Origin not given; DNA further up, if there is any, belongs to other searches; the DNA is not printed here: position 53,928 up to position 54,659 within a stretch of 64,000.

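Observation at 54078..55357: Orphan CheY-like receiver domain co-transcribed with an unknown 281-aa protein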

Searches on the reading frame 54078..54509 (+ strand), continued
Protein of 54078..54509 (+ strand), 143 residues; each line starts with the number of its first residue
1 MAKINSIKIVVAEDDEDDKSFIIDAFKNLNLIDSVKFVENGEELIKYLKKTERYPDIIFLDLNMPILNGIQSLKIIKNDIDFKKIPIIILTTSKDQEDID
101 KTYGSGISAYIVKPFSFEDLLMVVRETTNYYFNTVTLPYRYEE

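Call 31: search_solved_structures(query=window:54078-54509:+, max_evalue=1e-8, show_alignments=3)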
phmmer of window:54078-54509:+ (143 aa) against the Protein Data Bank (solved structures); distinct sequences matched with E-value up to 1e-8: 74 (the best 60 are shown).
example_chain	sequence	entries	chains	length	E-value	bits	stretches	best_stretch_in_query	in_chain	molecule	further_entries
5te9_A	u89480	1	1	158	5.9e-22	81.2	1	6-138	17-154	Response regulator receiver protein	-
4zyl_A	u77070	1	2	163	5e-20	74.9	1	9-139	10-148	RphyB protein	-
6xvu_A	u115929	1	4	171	1.3e-19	73.6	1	10-142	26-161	Response regulator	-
1k68_A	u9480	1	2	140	2.7e-18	69.3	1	8-138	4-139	Phytochrome Response Regulator RcpA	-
8avv_A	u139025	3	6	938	3.9e-18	68.8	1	37-142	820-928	Bacteriophytochrome,Response regulator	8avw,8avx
5ic5_A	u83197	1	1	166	2.6e-17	66.1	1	9-126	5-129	Candidate response regulator, CheY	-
1k66_A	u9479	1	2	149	1.4e-16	63.8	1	9-138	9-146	Phytochrome Response Regulator RcpB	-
1i3c_A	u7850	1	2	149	1.9e-16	63.4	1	9-138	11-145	RESPONSE REGULATOR RCP1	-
1jlk_A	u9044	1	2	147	2e-16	63.2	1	9-138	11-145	Response regulator RCP1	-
5brj_A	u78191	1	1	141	1.4e-15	60.6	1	9-126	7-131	Two component response regulator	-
9xzo_A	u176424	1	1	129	9e-15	57.9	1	29-125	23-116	De novo protein M1X0B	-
3heb_A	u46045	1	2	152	1.3e-14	57.4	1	8-138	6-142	Response regulator receiver domain protein (CheY)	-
9phz_E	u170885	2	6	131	2.8e-14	56.3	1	4-128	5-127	Stage 0 sporulation protein A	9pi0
3gwg_A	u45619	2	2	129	1.3e-12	51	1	4-118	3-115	Chemotaxis protein cheY homolog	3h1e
8phx_A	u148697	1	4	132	1.6e-12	50.7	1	4-124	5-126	Histidine protein kinase SLN1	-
3dge_C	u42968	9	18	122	2.3e-10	43.6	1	37-126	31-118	Response regulator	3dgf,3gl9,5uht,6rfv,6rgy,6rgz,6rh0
4ja2_A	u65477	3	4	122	2.9e-10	43.3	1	37-126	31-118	Response regulator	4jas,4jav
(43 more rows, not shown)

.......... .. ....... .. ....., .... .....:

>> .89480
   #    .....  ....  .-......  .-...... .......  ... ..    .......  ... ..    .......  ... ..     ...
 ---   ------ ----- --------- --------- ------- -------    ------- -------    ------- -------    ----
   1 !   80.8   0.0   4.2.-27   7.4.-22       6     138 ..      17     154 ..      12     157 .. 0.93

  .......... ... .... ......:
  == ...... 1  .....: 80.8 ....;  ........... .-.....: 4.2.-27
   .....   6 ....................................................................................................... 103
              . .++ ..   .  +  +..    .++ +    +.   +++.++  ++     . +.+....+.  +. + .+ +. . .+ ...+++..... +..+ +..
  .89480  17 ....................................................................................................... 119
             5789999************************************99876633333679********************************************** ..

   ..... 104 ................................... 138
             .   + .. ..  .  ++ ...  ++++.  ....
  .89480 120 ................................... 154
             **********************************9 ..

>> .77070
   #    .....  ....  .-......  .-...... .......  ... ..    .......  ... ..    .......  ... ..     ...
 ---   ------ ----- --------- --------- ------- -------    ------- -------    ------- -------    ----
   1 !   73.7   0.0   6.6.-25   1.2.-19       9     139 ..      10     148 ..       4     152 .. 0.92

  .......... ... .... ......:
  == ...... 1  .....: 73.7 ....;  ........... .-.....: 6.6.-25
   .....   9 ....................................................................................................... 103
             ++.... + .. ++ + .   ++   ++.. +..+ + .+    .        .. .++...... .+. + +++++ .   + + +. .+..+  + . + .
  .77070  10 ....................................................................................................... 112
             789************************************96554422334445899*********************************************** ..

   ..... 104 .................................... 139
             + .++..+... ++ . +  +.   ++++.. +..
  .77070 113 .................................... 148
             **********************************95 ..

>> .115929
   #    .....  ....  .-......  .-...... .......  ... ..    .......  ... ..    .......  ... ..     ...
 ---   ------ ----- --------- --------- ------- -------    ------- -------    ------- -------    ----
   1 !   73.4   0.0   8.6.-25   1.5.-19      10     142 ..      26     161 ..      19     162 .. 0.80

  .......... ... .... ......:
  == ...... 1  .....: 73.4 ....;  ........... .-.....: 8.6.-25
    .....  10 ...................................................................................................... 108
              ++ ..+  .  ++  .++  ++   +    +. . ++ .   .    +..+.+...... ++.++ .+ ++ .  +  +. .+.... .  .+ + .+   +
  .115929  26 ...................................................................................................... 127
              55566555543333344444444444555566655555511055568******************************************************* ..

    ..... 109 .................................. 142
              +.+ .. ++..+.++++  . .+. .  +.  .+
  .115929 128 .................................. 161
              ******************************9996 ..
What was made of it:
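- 54078..54509 (+): Single-domain response regulator (receiver only, 143 aa). Key residues are E13/D14, phospho-acceptor D61, T91, Y110 and K113, with a C-terminal 'VTLP' tail. Best PDB matches are 5te9, RphyB 4zyl, 6xvu, RcpA 1k68, RcpB 1k66 and Rcp1 1i3c (call 31).
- On Response regulator receiver domain (Pfam PF00072): E13/D14, D61, T91 and K113, plus Y110, are aligned to solved receivers (call 31).
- On Rcp1/RcpA/RphyB-type single-domain response regulators: The top PDB hits are 5te9, 4zyl, 6xvu, 1k68, 1k66 and 1i3c, all aligned through the (L/I)P motif (call 31).
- Closest known: Rcp1 / RcpA / RcpB / RphyB: phytochrome-associated single-domain response regulators. Same: These are the best solved matches (E 6e-22 to 2e-16; call 31).
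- Closest known: Chemotaxis CheY. Different: CheY structures match much less well (E 1e-12 to 1e-9, against 6e-22; call 31).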

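Call 33: search_protein_families(library=pfam, proteins=[L009:4717-6168:+, L009:6509-7876:+, L009:8446-8817:+, L001:8460-9089:+, L007:2-634:+], max_evalue=0.01)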
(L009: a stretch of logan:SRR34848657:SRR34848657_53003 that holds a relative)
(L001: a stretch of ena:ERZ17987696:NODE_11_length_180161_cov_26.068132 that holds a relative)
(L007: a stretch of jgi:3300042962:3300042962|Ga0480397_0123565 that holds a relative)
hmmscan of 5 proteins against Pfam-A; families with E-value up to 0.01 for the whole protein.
L009:4717-6168:+ (483 aa): 4 families
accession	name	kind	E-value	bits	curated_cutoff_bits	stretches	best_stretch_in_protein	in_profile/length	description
PF08447.18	PAS_3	-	6.2e-23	81.3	25.6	2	28-113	2-88/89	PAS fold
PF02518.31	HATPase_c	-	1.3e-21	77.6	26.4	1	360-469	4-110/111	Histidine kinase-, DNA gyrase B-, and HSP90-like ATPase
PF14501.12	HATPase_c_5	-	1.3e-07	31.9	22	1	358-466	2-101/102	GHKL domain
PF00512.31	HisKA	-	0.00051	20.5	26.9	1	261-316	5-62/66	His Kinase A (phospho-acceptor) domain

L009:6509-7876:+ (455 aa): 0 families

L009:8446-8817:+ (123 aa): 1 family
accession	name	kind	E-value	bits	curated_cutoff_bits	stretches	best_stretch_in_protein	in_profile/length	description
PF19058.5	DUF5754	-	0.007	16.8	27.4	0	42-86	7-49/49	Family of unknown function (DUF5754)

L001:8460-9089:+ (209 aa): 0 families

L007:2-634:+ (210 aa): 4 families
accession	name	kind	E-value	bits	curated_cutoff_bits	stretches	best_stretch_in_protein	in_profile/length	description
PF02518.31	HATPase_c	-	1.3e-21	77.5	26.4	1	98-202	5-107/111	Histidine kinase-, DNA gyrase B-, and HSP90-like ATPase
PF00512.31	HisKA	-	4.9e-05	23.7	26.9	1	2-55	16-65/66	His Kinase A (phospho-acceptor) domain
PF14501.12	HATPase_c_5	-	0.00011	22.5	22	1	98-191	5-91/102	GHKL domain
PF13581.12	HATPase_c_2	-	0.0076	16.7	27.4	0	107-180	40-110/127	Histidine kinase-like ATPase domain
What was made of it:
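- Closest known: Rcp1 / RcpA / RcpB / RphyB: phytochrome-associated single-domain response regulators. Different: The kinase seen in relatives has PAS_3 sensor domains, and Pfam detects no phytochrome module (call 33).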

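Call 34: find_related_loci(query=L009:4717-6168:+, collection=viral_contigs, flank=6000)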
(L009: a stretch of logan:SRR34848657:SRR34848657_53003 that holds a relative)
Query L009:4717-6168:+ (483 aa) in viral_contigs; peptide patterns used: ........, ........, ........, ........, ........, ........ (x = any residue, [..] = any of these).
14 stretches matched a pattern, but none encodes a relative of the query by tblastn (E <= 1e-3).

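Call 39: find_related_loci(query=A2, collection=metagenome_contigs, flank=10000)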
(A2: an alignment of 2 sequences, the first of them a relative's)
Query A2 (483 aa) in metagenome_contigs; peptide patterns used: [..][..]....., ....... (x = any residue, [..] = any of these).
600 stretches matched a pattern (row limit reached: there are more); 18 encode a relative of the query (tblastn E <= 1e-3); 18 distinct loci.
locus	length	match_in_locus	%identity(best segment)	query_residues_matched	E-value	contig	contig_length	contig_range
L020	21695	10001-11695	27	5-473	3e-50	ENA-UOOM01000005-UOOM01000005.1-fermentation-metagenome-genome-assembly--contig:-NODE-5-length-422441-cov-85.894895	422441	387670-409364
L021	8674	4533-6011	25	14-467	1e-32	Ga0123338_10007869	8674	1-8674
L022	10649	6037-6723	33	249-470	9e-26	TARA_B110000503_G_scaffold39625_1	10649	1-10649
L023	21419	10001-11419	32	18-469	1e-19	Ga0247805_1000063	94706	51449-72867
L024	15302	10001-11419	31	18-469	4e-18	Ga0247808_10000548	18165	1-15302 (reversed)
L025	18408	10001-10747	31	238-468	2e-17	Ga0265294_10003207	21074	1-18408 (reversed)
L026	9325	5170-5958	26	222-466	2e-13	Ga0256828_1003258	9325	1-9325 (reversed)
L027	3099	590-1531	27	196-467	6e-12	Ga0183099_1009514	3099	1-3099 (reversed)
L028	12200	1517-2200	26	247-467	2e-11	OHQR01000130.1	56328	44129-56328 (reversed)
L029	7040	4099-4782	25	247-467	1e-10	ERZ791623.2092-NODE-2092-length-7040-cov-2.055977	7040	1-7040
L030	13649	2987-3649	25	247-467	2e-8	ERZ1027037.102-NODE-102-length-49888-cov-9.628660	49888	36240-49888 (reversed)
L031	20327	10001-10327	30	365-471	2e-8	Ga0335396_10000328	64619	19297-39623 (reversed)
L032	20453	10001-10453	25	329-467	4e-8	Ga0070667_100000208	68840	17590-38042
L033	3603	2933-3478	22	259-468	5e-7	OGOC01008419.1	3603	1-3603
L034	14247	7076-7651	25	266-467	1e-6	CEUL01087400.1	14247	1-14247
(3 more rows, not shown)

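Call 53: search_dna_similar(query=L009:4717-6168:+, collection=phages, mode=protein, max_evalue=0.00001, max_rows=30)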
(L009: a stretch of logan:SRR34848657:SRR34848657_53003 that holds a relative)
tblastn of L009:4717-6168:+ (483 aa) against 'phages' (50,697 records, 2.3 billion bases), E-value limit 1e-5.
Records with a match: 10; places in all: 10; records where one place covers at least 80% of the query: 0.
Best place of each record, by identity: <60% 10.
By first word of the organism name: Bacteriophage 4; Listeria 4; Staphylococcus 2.
By host as written in the record: - 4; Listeria monocytogenes 4; Staphylococcus aureus 2.
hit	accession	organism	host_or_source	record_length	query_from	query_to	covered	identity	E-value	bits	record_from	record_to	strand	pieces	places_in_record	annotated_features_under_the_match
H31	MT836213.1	Bacteriophage sp.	human fecal samples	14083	403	482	17%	44.6%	9e-8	61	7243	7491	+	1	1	record has no annotation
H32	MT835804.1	Bacteriophage sp.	human fecal samples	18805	397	480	17%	41.4%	3e-7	59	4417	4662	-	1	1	record has no annotation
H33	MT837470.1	Bacteriophage sp.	human fecal samples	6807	403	473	15%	45.2%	9e-9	64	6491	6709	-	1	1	record has no annotation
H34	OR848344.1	Listeria phage LM 4-14-1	Listeria monocytogenes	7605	397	469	15%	42.7%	7e-8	61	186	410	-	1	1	record has no annotation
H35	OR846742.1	Listeria phage LM 4-11-1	Listeria monocytogenes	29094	397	469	15%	42.7%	8e-8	61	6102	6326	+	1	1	record has no annotation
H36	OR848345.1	Listeria phage LM 4-14-1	Listeria monocytogenes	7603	397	469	15%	42.7%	9e-8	61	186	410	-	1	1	record has no annotation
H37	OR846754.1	Listeria phage LM 4-11-1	Listeria monocytogenes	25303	397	469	15%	42.7%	9e-8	61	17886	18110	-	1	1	record has no annotation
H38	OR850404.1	Staphylococcus phage SA 1298 Kay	Staphylococcus aureus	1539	403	468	14%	45.6%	3e-7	59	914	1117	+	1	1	record has no annotation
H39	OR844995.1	Staphylococcus phage SA 1306 Kay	Staphylococcus aureus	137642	403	468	14%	45.6%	5e-7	59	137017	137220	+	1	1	record has no annotation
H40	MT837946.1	Bacteriophage sp.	human fecal samples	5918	399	462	13%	39.4%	1e-6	57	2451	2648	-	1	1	record has no annotation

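Call 72: find_related_loci(query=A5, collection=viral_contigs, flank=8000)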
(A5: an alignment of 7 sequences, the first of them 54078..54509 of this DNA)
Query A5 (143 aa) in viral_contigs; peptide patterns used: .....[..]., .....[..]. (x = any residue, [..] = any of these).
279 stretches matched a pattern, but none encodes a relative of the query by tblastn (E <= 1e-3).

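Call 73: find_related_loci(query=A5, collection=genome_contigs, flank=5000)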
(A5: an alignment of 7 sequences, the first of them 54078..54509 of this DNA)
Query A5 (143 aa) in genome_contigs; peptide patterns used: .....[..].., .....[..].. (x = any residue, [..] = any of these).
600 stretches matched a pattern (row limit reached: there are more); 226 encode a relative of the query (tblastn E <= 1e-3); the best 80 are kept; 80 distinct loci.
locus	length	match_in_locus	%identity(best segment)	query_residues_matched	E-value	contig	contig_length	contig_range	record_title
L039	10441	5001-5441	46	5-143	6e-39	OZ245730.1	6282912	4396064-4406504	MAG: Calditrichia bacterium isolate b0d004ed-fac9-4c7c-be48-ce0904fd85ed genome assembly, chromosome: 1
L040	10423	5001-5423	46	6-138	7e-38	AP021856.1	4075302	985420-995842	Candidatus Brocadia pituitae DNA, complete genome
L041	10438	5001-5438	45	1-138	1e-37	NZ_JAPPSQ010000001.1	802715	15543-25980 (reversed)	Algoriphagus sp. PAP.12 contig_1, whole genome shotgun sequence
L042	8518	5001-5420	46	7-138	2e-37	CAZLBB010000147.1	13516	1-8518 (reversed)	MAG TPA_asm: uncultured Rhodospirillaceae bacterium isolate binchicken_co130_47 genome assembly, contig: NODE_3735_lengt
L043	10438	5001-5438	45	1-138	1e-37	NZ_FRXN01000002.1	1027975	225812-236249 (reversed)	Algoriphagus zhangzhouensis strain DSM 25035, whole genome shotgun sequence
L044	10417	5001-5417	47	7-140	1e-37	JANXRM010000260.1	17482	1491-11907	MAG: Hyphomicrobiales bacterium isolate 336R_metabat_179 336R_k141_1912890, whole genome shotgun sequence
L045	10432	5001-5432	45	2-138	1e-37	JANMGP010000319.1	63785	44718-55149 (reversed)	MAG: Verrucomicrobiaceae bacterium isolate OTE_70_metabat_418 OTE_70_k141_316105, whole genome shotgun sequence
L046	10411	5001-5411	46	1-138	4e-37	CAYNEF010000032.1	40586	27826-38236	MAG TPA_asm: uncultured Pseudobdellovibrionaceae bacterium isolate SRP278252_co1_294 genome assembly, contig: NODE_1384_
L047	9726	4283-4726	43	2-142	8e-37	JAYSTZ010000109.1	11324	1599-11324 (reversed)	MAG: Verrucomicrobiaceae bacterium isolate GFS_12560 GFS_12560_108, whole genome shotgun sequence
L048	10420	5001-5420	45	7-138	1e-36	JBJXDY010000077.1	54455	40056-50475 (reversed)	MAG: Dongiaceae bacterium isolate P.bin.51 k127_4425049, whole genome shotgun sequence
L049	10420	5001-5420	44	7-138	2e-36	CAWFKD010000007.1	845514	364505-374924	MAG: uncultured Alphaproteobacteria bacterium isolate MFD02242.bin.2.142 genome assembly, contig: contig_2450, whole gen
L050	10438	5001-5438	44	1-138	3e-36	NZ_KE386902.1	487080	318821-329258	Algoriphagus mannitolivorans DSM 15301 G458DRAFT_scaffold00002.2, whole genome shotgun sequence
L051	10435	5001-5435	45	1-138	6e-36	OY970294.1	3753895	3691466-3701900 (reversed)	MAG: uncultured Flavobacteriales bacterium isolate MFD03250.bin.c.3 genome assembly, chromosome: 1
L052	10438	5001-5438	42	1-138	6e-36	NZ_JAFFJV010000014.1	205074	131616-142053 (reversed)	Rufibacter psychrotolerans strain SYSU D00308 Scaffold7_3, whole genome shotgun sequence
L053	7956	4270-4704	43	2-138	1e-35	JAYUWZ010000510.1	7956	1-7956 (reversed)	MAG: Verrucomicrobiaceae bacterium isolate GL130_UP_concoct_108_sub GL130_UP_concoct_108_sub_509, whole genome shotgun s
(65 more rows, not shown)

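Call 88: search_protein_families(library=padloc, proteins=[window:54078-54509:+, L009:4717-6168:+], max_evalue=0.001)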
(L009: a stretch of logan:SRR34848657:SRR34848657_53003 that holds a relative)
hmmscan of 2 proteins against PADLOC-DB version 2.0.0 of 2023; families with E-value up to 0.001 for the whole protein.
window:54078-54509:+ (143 aa): 0 families

L009:4717-6168:+ (483 aa): 0 families

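Call 89: search_protein_families(library=ncbifam, proteins=[window:54078-54509:+, L009:4717-6168:+], max_evalue=0.001)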
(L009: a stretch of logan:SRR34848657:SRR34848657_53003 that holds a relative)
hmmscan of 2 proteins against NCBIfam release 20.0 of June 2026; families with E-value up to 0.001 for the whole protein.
window:54078-54509:+ (143 aa): 81 families (the best 25 are shown)
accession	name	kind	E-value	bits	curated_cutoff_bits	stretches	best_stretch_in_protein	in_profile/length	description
TIGR02154.1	PhoB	equivalog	3.1e-15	56.1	296.2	1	8-125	4-117/226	phosphate regulon transcriptional regulator PhoB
TIGR02875.1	spore_0_A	equivalog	8.7e-15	54.7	200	1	6-135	2-129/262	sporulation transcription factor Spo0A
NF008318.0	PRK11107.1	equivalog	1.2e-13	50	890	1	10-125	670-782/920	two-component sensor histidine kinase BarA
NF051850.1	RespRegRprY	equivalog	2.2e-13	50.2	370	1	5-124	3-116/234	response regulator transcription factor RprY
NF040689.1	MtrAB_MtrA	equivalog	2.7e-13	49.8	300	1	35-125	25-110/219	MtrAB system response regulator MtrA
NF052313.1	T9SS_RR_PorX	equivalog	5.5e-13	48.5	300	1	34-127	26-115/513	T9SS response regulator signal transducer PorX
NF007982.1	PRK10710.1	equivalog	7.5e-13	48.6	380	1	5-125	6-119/235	envelope stress response regulator BaeR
NF041734.1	resp_reg_RppA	equivalog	1.1e-12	47.8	250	1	8-125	2-115/229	two-component system response regulator RppA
NF045901.1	HisKinLetSLeg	equivalog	2.2e-12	45.8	1650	1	5-124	670-785/906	two-component system sensor histidine kinase LetS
NF007935.0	PRK10651.1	equivalog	2.6e-12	46.4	250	1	35-127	35-123/216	two-component system response regulator NarL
NF038297.2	hybrid_HK_HrmK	equivalog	4.4e-12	45.4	725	1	4-124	488-604/607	hybrid histidine kinase/response regulator HrmK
NF007901.0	PRK10610.1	equivalog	5.6e-12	45.9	189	1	7-117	6-113/129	chemotaxis response regulator CheY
NF041367.1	CheY_Halo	equivalog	6.2e-12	45.9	200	1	33-126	23-112/114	chemotaxis protein CheY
TIGR01387.1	cztR_silR_copR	subfamily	9.4e-12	45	279.2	1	9-127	1-113/218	heavy metal response regulator transcription factor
NF008567.0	PRK11517.1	equivalog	1.1e-11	44.6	353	1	7-127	1-114/223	response regulator transcription factor HprR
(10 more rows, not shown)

L009:4717-6168:+ (483 aa): 73 families (the best 25 are shown)
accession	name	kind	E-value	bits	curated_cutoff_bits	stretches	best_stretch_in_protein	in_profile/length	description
NF007298.0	PRK09776.1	equivalog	7.1e-36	123.5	1135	2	15-120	439-543/1111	diguanylate cyclase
NF041777.1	sens_FixL_Rhizob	equivalog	8.4e-28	97.2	850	3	11-134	2-125/485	sensor protein FixL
NF047465.1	hybrid_HK_LvrA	exception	1.8e-26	92.4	1200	1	246-468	588-818/819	hybrid histidine kinase/response regulator LvrA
TIGR02966.1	phoR_proteo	equivalog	7e-26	91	334.2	1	259-465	113-332/333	phosphate regulon sensor histidine kinase PhoR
NF008468.0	PRK11360.1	equivalog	9.7e-23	80.4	646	1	266-472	404-612/616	two-component system sensor histidine kinase AtoS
NF033092.0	HK_WalK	equivalog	1.2e-22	80.3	725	1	252-467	364-593/594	cell wall metabolism sensor histidine kinase WalK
NF046044.1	PnpS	equivalog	3.2e-22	79.1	400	1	244-467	159-390/390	two-component system histidine kinase PnpS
NF041880.1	EPS_EpsF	equivalog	1.5e-21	76.5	900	1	175-467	191-492/492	response regulator EpsF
NF008302.0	PRK11091.1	equivalog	3.1e-20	71.9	838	1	236-472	261-509/779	aerobic respiration two-component sensor histidine kinase ArcB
NF041947.1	LuxQ_Vibrio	equivalog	2.4e-18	65.4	1200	1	266-473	480-701/843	quorum-sensing autoinducer 2 sensor kinase/phosphatase LuxQ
TIGR02956.1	TMAO_torS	equivalog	3.5e-18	65.1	676.5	1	294-467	502-681/967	TMAO reductase system sensor histidine kinase/response regulator TorS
TIGR02916.1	PEP_his_kin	equivalog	3.6e-18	65.5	300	1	259-467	476-679/679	XrtA/PEP-CTERM system histidine kinase PrsK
NF008312.0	PRK11100.1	equivalog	1.4e-17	63.7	356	1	248-469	247-475/477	two-component system sensor histidine kinase CreC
NF047874.1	MASE3_PAS_HK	subfamily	2.1e-17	63.1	560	1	175-474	311-631/655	MASE3 domain-containing sensor histidine kinase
NF007004.0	PRK09467.1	equivalog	1.1e-16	60.7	415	1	265-469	239-437/440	two-component system sensor histidine kinase EnvZ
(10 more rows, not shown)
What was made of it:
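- On Chemotaxis CheY: NCBIfam CheY scores 45.9 bits against a cut-off of 189 (call 89).
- Closest known: Chemotaxis CheY. Different: The NCBIfam CheY model scores 45.9 bits against a cut-off of 189 (call 89).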
